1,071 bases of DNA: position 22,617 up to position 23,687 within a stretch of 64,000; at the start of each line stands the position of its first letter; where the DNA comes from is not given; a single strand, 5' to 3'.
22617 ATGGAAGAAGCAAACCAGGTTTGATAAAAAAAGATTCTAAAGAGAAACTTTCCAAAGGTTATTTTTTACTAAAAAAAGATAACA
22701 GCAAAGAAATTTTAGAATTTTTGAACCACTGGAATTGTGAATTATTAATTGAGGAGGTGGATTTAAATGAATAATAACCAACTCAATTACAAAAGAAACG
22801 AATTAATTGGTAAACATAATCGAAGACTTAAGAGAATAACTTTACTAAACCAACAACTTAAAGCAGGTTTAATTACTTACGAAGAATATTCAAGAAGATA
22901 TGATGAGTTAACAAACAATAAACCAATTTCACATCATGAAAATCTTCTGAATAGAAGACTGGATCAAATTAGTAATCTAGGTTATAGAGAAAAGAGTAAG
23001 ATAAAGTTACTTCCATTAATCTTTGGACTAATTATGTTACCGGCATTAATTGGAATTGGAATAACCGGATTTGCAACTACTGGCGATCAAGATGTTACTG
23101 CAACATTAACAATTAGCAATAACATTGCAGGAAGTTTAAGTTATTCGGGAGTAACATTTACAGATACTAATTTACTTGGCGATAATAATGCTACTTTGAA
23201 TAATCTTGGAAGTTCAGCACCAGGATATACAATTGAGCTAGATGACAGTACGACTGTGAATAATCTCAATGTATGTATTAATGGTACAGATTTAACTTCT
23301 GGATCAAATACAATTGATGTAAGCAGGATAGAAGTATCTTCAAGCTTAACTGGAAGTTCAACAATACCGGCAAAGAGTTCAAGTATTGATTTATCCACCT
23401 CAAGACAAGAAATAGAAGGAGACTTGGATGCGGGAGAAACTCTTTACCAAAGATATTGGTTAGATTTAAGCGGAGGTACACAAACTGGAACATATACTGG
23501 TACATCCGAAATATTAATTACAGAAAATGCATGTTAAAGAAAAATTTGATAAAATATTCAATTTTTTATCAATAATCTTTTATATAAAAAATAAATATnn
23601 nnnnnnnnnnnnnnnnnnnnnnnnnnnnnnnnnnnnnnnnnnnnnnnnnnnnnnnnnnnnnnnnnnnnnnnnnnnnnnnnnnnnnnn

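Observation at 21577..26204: Tightly packed operon of six secreted/membrane-anchored proteins downstream of the giant gene; one shares a domain with it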

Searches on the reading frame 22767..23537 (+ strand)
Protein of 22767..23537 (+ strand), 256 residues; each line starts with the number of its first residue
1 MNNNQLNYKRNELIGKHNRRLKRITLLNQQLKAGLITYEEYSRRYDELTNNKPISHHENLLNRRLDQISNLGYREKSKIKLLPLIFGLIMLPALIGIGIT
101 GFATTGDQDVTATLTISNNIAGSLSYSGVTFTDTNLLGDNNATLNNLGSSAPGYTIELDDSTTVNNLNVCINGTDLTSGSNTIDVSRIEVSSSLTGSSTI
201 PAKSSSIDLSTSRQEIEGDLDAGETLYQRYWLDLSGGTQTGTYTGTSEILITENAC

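Call 3: search_protein_families(library=pfam, proteins=[window:22767-23537:+], max_evalue=1)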
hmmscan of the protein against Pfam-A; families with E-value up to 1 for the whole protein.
window:22767-23537:+ (256 aa): 3 families
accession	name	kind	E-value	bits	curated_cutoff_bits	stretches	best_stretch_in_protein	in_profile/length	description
PF15309.11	ALMS_motif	-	0.15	12.9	27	1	4-47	8-51/133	ALMS motif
PF05120.17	GvpG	-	0.16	12.6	30.6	1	23-49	36-62/67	Gas vesicle protein G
PF08044.16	DUF1707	-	0.24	11.9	27.6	1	23-48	11-36/53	DUF1707 SHOCT-like domain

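Call 6: search_protein_families(library=ncbifam, proteins=[window:22767-23537:+], max_evalue=1)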
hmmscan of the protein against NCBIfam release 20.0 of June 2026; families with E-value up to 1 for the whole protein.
window:22767-23537:+ (256 aa): 1 family
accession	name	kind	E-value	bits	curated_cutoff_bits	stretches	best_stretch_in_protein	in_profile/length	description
NF040969.1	cytb_ExtP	equivalog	0.13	12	290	1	83-142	108-166/205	selenite/tellurite reduction operon b-type cytochrome ExtP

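Call 22: find_homologous_proteins(query=window:22767-23537:+, max_evalue=0.01)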
Query window:22767-23537:+ (256 aa): 12 proteins with E <= 0.01 among 1510 candidates.
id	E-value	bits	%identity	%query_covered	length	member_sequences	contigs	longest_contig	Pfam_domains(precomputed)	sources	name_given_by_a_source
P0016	6.9e-158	541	100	100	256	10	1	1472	-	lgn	-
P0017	8.9e-132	456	84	100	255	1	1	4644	-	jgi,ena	-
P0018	2.7e-129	448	83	100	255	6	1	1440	-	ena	-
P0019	8.3e-119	413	75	99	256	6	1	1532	-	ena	-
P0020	1.9e-110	386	71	99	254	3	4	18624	-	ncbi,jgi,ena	-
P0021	3.6e-103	362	71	100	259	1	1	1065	-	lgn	-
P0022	1.8e-95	337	63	99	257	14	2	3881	-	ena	-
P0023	5.0e-95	336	60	99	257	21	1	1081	-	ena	-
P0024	3.1e-89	317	57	99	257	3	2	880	-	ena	-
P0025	1.3e-88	315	58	97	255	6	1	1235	-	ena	-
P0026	2.8e-86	307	57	95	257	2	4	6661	-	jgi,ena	-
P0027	7.0e-85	302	54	99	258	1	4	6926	-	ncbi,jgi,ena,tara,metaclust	tara:strand:- start:3401 stop:4177 length:777 start_codon:yes stop_codon:yes gene_type:complete|meta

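Call 23: find_encoding_contigs(protein=P0020, flank=10000, max_places=4)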
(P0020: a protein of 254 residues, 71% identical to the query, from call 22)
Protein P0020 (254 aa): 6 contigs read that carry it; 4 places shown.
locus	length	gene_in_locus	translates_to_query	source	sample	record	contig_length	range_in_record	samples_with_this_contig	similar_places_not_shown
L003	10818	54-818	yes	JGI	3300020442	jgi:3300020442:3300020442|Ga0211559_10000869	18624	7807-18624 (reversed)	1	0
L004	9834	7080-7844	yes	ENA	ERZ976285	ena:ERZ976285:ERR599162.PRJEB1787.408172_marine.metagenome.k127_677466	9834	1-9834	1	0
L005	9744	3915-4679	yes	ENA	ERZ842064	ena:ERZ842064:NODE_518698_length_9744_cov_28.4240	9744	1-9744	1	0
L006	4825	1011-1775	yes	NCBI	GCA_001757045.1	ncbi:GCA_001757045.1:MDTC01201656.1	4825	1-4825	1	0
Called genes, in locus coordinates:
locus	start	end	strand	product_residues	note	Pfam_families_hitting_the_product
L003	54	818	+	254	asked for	-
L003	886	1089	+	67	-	-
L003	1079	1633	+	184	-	-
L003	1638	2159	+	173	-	-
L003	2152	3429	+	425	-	-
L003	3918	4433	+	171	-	-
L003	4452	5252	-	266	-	PF13495:Phage_int_SAM_4, PF00589:Phage_integrase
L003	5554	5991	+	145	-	-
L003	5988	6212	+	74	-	-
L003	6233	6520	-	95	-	PF22665:WHD_DUF6293 (weak)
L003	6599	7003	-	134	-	-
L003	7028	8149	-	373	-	-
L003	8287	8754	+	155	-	PF02681:DUF212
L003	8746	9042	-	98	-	PF04242:DUF424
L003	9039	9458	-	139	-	PF01873:eIF-5_eIF-2B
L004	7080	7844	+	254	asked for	-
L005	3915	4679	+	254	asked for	-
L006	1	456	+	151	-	?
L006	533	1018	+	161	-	-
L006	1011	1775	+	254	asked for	-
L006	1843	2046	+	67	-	-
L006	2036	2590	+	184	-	-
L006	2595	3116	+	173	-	-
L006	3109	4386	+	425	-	-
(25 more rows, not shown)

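Call 24: list_cluster_members(proteins=[P0020, P0027, P0015])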
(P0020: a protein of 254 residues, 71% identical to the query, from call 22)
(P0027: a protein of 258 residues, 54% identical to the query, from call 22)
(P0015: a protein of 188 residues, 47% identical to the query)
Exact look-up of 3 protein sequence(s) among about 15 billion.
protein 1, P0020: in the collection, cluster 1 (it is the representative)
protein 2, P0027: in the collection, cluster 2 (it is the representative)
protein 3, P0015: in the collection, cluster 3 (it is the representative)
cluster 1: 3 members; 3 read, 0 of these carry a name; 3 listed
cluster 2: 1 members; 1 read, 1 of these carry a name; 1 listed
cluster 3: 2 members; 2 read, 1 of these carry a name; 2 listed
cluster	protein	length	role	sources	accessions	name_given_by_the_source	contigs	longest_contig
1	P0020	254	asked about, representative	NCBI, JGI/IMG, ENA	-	-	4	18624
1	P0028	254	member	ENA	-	-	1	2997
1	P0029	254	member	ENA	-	-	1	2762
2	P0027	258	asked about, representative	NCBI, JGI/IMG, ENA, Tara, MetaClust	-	strand:- start:3401 stop:4177 length:777 start_codon:yes stop_codon:yes gene_type:complete | TARA_102_DCM_0.22-3_scaffold172912_1_gene166982 "" ""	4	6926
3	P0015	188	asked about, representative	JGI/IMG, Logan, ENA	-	-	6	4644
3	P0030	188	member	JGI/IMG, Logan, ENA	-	hypothetical protein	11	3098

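Call 27: find_related_loci(query=A1, collection=genome_contigs, flank=10000)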
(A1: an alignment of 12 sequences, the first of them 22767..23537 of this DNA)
Query A1 (256 aa) in genome_contigs; peptide patterns used: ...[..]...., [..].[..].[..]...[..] (x = any residue, [..] = any of these).
168 stretches matched a pattern, but none encodes a relative of the query by tblastn (E <= 1e-3).

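Call 39: search_solved_structures(query=A1, max_evalue=10)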
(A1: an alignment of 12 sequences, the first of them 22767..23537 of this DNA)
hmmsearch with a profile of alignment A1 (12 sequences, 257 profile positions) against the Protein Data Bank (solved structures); distinct sequences matched with E-value up to 10: 1.
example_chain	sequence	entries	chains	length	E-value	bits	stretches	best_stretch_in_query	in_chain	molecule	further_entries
2a2l_A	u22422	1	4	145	0.77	12.6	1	155-229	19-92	unknown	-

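Call 43: predict_structure(alignment_id=A1)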
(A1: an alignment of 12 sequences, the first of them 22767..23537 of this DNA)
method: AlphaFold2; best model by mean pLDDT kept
length: 256 residues; sequences in the alignment: 12
mean_pLDDT: 58.0   pTM: 0.40
mean pLDDT of the five models: 58.0, 54.4, 48.3, 48.0, 42.5
residues with pLDDT >= 90: 0; 70-90: 80; 50-70: 97; < 50: 79
segments of 3 or more residues with pLDDT < 50: 72-133, 148-153, 155-163
pLDDT, mean of each block of 10 residues (from residue 1): 64 72 69 68 75 67 66 39 35 32 31 27 34 49 54 47 59 77 72 57 73 75 65 69 69 69
secondary structure, 60 per line:
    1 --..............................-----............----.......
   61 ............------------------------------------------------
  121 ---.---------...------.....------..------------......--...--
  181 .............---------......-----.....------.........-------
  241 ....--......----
elements in order: H3-32 H38-49 H54-72 E134-136 E143-147 E168-173 E176-178 E181-193 E203-208 E214-218 E225-233 E241-244 E247-252

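Call 72: fold_search(model_id=the predicted structure, library=pdb)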
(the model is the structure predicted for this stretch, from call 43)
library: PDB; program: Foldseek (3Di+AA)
matches with E <= 10: 794; with E <= 0.001: 0
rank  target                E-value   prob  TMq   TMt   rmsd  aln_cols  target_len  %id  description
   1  8xck_F                4.5e-03  0.38  0.14  0.13  15.5       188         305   11  Closed state of central tail fiber of bacteriophage lambda (released 2024-05-01)
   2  6cpr_C                1.6e-02  0.51  0.18  0.26  10.3       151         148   14  Crystal structure of 4-1BBL/4-1BB complex in C2 space group (released 2018-05-09)
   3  8xcj_F                2.9e-02  0.35  0.17  0.12  17.2       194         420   10  Open State of central tail fiber of bacteriophage lambda upon binding to LamB (gpJ713-LamB complex) (released 2024-05-01)
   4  4tlg_B                3.3e-02  0.66  0.21  0.15   7.5       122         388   11  Crystal structure of SEC14-like protein 4 (SEC14L4) (released 2014-07-02)
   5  6cpr_B                4.9e-02  0.35  0.18  0.26  10.3       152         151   13  Crystal structure of 4-1BBL/4-1BB complex in C2 space group (released 2018-05-09)
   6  6cu0_D                5.2e-02  0.28  0.16  0.22  10.2       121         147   14  Crystal structure of 4-1BBL/4-1BB (C121S) complex in P21 space group (released 2018-05-09)
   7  9k09_A                5.5e-02  0.30  0.18  0.15  11.6       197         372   12  Cyanophage A4 portal-tail complex (released 2025-04-09)
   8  5lf2_B                7.3e-02  0.47  0.23  0.20  18.9       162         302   13  Crystal structure of laminin beta2 LE5-LF-LE6 (released 2016-07-27)
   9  7xyc_A                7.7e-02  0.35  0.19  0.10  12.1       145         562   12  CryoEM structure of Klebsiella phage Kp7 type II tail fiber gp52 in vitro (released 2023-06-07)
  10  6a3v_C                7.7e-02  0.28  0.18  0.26  10.4       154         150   13  Complex structure of human 4-1BB and 4-1BBL (released 2018-10-10)
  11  1olm_C                8.6e-02  0.63  0.23  0.17   6.0       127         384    9  Supernatant Protein Factor in Complex with RRR-alpha-Tocopherylquinone: A Link between Oxidized Vitamin E and Choleste (released 2004-08-12)
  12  6a3v_O                8.6e-02  0.28  0.18  0.26   9.9       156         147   12  Complex structure of human 4-1BB and 4-1BBL (released 2018-10-10)
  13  8ke9_A                8.6e-02  0.16  0.17  0.20  23.4       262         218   13  The CBD domain of cyanophage A-1(L) short tail fiber (released 2024-04-10)
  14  6bwv_B                9.1e-02  0.30  0.18  0.27  10.5       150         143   12  Crystal Structure of the 4-1BB/4-1BBL Complex (released 2018-05-09)
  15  4d7y                  9.1e-02  0.28  0.16  0.27   9.9       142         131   10  Crystal structure of mouse C1QL1 globular domain (released 2015-01-28)
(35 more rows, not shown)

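Call 76: find_encoding_contigs(protein=P0027, flank=10000, max_places=4)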
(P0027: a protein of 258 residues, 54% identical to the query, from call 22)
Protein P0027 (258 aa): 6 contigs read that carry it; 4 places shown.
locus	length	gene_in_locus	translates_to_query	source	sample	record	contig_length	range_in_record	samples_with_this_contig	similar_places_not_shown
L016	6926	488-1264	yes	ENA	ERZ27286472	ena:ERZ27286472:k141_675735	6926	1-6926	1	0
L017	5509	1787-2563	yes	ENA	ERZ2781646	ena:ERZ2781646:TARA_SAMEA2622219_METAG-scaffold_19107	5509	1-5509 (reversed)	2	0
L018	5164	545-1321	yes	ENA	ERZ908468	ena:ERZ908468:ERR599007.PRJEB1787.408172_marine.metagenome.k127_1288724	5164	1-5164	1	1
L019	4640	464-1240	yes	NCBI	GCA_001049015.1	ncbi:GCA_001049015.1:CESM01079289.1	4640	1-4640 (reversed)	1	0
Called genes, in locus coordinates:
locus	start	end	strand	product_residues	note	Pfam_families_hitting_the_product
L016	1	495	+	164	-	?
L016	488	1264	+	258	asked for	-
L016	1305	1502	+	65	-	-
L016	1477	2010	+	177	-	-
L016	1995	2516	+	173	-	-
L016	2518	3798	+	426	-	-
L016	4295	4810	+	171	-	-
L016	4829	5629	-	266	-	PF13495:Phage_int_SAM_4, PF00589:Phage_integrase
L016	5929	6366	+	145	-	-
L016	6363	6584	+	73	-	-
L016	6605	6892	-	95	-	PF22665:WHD_DUF6293 (weak)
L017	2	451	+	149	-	?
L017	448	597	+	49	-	-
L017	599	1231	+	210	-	-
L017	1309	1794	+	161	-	-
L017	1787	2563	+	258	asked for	-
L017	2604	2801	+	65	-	-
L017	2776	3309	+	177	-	-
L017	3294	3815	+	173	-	-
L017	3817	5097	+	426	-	-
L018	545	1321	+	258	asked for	-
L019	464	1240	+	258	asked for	-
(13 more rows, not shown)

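Call 77: find_encoding_contigs(protein=P0022, flank=10000, max_places=4)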
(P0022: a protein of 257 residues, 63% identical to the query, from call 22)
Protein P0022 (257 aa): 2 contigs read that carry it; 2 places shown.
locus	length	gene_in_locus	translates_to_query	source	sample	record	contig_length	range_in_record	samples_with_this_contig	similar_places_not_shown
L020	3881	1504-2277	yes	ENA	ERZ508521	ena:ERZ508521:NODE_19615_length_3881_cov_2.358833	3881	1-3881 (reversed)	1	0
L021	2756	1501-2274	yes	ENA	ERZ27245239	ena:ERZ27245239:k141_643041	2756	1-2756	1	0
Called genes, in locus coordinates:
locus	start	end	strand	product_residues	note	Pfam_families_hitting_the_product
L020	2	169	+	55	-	?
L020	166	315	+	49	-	-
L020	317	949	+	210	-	-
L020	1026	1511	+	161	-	-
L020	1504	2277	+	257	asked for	-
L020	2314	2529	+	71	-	-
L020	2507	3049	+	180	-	-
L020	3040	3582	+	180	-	-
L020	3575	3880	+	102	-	?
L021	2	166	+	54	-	?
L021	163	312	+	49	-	-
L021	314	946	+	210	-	-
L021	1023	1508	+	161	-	-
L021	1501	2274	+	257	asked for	-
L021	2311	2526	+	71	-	-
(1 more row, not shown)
